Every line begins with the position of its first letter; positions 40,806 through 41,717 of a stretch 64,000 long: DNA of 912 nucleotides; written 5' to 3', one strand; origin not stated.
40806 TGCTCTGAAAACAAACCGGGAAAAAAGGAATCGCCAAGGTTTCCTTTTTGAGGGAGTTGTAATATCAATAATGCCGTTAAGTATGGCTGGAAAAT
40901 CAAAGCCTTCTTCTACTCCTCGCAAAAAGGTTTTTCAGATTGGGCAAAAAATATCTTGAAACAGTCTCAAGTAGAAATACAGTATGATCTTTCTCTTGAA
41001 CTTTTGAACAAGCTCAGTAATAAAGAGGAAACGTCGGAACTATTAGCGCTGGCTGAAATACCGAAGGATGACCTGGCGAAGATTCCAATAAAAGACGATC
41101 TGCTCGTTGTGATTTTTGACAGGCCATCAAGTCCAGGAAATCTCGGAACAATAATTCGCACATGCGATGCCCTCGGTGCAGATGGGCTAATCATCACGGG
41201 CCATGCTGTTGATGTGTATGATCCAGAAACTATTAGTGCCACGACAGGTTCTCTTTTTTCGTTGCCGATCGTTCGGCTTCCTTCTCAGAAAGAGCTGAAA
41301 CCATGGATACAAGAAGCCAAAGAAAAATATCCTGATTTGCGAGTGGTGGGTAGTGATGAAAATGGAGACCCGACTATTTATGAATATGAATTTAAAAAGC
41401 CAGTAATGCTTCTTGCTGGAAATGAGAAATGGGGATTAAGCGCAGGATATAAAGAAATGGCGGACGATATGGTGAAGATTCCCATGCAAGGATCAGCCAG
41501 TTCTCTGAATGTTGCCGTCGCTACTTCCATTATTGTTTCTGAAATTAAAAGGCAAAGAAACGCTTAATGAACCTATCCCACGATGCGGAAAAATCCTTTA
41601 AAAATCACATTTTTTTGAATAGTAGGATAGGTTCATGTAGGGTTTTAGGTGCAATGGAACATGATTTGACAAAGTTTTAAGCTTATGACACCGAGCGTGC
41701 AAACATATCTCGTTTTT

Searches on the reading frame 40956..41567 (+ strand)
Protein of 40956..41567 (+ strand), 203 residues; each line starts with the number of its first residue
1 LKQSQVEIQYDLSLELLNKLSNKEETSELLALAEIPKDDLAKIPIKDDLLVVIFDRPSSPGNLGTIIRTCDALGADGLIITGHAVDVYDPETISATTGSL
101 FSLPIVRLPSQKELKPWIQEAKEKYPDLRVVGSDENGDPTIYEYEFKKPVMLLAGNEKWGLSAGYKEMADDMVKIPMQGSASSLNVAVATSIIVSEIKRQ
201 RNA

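Call 27: search_protein_families(library=pfam, proteins=[window:40956-41567:+])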
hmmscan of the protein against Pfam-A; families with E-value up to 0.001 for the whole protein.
window:40956-41567:+ (203 aa): 1 family
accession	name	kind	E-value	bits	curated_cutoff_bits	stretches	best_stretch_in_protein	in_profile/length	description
PF00588.24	SpoU_methylase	-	2.7e-35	122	29.7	1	50-194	2-141/142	SpoU rRNA Methylase family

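Call 57: find_homologous_proteins(query=window:40956-41567:+, max_evalue=1e-20)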
Query window:40956-41567:+ (203 aa): 3153 proteins with E <= 1e-20 among 3806 candidates; the best 120 are listed.
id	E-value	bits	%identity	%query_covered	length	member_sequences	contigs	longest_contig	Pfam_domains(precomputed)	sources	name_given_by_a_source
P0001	2.8e-126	436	100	100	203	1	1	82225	PF00588.25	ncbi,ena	-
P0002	1.3e-120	418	96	100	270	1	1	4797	PF22655.2,PF22435.2,PF00588.25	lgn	-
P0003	8.7e-119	412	93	100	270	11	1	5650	PF22655.2,PF22435.2,PF00588.25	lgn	-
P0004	1.2e-117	408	93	100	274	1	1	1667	PF22655.2,PF22435.2,PF00588.25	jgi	jgi:TrmH family RNA methyltransferase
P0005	1.5e-117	408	92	100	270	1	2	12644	PF22655.2,PF22435.2,PF00588.25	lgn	-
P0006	3.2e-115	400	92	100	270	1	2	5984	PF22655.2,PF22435.2,PF00588.25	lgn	-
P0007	4.2e-101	354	78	98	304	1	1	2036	PF22655.2,PF22435.2,PF00588.25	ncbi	-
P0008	1.8e-100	352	80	99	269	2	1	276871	PF22655.2,PF22435.2,PF00588.25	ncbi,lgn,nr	ncbi:MAG: RNA methyltransferase [Burkholderiales bacterium]|nr:RNA methyltransferase [Burkholderiale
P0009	2.5e-98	345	78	100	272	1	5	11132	PF22655.2,PF22435.2,PF00588.25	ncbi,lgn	-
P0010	2.5e-97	342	79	99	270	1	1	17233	PF22655.2,PF22435.2,PF00588.25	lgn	-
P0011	2.1e-96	339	78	99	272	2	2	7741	PF22655.2,PF22435.2,PF00588.25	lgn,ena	-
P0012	3.3e-96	338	79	99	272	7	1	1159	PF22655.2,PF22435.2,PF00588.25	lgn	-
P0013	4.1e-96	338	80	100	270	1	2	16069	PF22655.2,PF22435.2,PF00588.25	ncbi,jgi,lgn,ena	ncbi:MAG: TrmH family RNA methyltransferase [Patescibacteria group bacterium]|jgi:TrmH family RNA me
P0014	4.2e-96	338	77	99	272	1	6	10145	PF22655.2,PF22435.2,PF00588.25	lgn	-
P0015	2.6e-95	335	76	99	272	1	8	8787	PF22655.2,PF22435.2,PF00588.25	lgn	-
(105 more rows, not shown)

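Call 58: find_encoding_contigs(protein=P0001, flank=3000, max_places=3)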
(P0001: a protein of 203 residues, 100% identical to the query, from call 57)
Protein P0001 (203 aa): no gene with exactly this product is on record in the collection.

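Call 59: find_encoding_contigs(protein=P0005, flank=6000, max_places=3)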
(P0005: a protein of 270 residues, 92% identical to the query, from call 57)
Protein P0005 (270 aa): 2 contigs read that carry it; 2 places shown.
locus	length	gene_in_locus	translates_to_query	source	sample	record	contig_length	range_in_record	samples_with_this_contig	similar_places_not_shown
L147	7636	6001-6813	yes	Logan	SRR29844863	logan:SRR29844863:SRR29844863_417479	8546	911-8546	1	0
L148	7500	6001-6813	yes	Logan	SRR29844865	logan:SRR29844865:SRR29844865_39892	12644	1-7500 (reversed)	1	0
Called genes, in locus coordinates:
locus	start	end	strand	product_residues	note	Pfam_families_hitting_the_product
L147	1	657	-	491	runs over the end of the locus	PF02129:Peptidase_S15 (weak), PF00561:Abhydrolase_1, PF12146:Hydrolase_4, PF12697:Abhydrolase_6 (weak), PF00326:Peptidase_S9 (weak), PF08840:BAAT_C (weak)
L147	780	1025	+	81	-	-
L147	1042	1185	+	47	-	-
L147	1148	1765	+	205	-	PF00583:Acetyltransf_1, PF13673:Acetyltransf_10 (weak), PF13508:Acetyltransf_7, PF08445:FR47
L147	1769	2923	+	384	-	PF01266:DAO (faint), PF01494:FAD_binding_3, PF07992:Pyr_redox_2 (faint)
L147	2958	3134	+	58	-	-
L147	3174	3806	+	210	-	PF18959:DUF5701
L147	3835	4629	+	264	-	PF00561:Abhydrolase_1, PF12146:Hydrolase_4, PF12697:Abhydrolase_6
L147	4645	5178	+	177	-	PF13238:AAA_18 (weak)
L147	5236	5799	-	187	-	PF13302:Acetyltransf_3, PF13420:Acetyltransf_4, PF00583:Acetyltransf_1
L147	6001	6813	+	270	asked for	PF22435:MRM3-like_sub_bind, PF22655:SpoU_sub_bind_like, PF00588:SpoU_methylase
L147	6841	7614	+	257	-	PF01636:APH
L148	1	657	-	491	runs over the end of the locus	PF02129:Peptidase_S15 (weak), PF00561:Abhydrolase_1, PF12146:Hydrolase_4, PF12697:Abhydrolase_6 (weak), PF00326:Peptidase_S9 (weak), PF08840:BAAT_C (weak)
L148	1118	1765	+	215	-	PF00583:Acetyltransf_1, PF13673:Acetyltransf_10 (weak), PF13508:Acetyltransf_7, PF08445:FR47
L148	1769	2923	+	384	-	PF01266:DAO (faint), PF01494:FAD_binding_3, PF07992:Pyr_redox_2 (faint)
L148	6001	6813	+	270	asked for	PF22435:MRM3-like_sub_bind, PF22655:SpoU_sub_bind_like, PF00588:SpoU_methylase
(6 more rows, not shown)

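Call 61: list_cluster_members(proteins=[P0001, P0002, P0007, P0009])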
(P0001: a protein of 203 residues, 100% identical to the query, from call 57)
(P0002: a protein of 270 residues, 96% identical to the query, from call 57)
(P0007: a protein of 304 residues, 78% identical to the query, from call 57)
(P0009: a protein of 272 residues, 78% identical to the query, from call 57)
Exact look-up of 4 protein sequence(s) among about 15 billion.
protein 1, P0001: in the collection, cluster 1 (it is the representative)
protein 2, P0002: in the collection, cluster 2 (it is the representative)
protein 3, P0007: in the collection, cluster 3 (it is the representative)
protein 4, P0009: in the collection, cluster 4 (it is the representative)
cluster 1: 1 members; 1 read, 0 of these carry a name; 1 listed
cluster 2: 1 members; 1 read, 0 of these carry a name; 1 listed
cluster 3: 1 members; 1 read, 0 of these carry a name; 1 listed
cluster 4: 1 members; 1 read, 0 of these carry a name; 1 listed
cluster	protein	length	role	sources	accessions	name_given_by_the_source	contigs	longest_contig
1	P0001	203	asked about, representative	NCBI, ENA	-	-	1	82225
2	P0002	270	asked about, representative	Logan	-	-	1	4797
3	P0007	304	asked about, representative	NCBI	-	-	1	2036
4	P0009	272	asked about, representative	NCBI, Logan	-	-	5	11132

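Call 96: find_encoding_contigs(protein=P0002, flank=5000, max_places=2)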
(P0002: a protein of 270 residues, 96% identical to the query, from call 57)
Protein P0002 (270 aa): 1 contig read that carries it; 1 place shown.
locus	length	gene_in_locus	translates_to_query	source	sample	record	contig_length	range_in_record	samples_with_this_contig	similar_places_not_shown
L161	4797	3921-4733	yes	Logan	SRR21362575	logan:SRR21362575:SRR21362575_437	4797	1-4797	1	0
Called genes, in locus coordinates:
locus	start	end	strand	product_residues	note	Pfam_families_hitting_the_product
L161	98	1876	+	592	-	PF24316:Tli3 (faint), PF13088:BNR_2 (faint), PF02012:BNR (faint)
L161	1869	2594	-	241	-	PF07973:tRNA_SAD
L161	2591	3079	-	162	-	PF04073:tRNA_edit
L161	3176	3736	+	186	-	PF01381:HTH_3, PF13413:HTH_25 (weak), PF13560:HTH_31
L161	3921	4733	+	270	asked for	PF22435:MRM3-like_sub_bind, PF22655:SpoU_sub_bind_like, PF00588:SpoU_methylase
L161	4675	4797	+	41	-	?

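Call 97: find_encoding_contigs(protein=P0003, flank=5000, max_places=2)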
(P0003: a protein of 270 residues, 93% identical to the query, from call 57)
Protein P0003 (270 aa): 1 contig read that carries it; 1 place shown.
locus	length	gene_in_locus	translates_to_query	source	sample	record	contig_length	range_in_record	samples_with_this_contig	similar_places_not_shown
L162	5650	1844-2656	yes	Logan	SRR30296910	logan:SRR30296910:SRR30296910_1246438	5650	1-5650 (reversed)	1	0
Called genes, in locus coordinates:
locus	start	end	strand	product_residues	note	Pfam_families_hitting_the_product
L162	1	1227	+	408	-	?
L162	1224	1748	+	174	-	PF13238:AAA_18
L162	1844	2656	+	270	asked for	PF22435:MRM3-like_sub_bind, PF22655:SpoU_sub_bind_like, PF00588:SpoU_methylase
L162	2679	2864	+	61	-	-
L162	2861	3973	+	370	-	PF01546:Peptidase_M20, PF07687:M20_dimer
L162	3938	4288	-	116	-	PF03091:CutA1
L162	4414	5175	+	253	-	PF00376:MerR, PF13411:MerR_1, PF07739:TipAS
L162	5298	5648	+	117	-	?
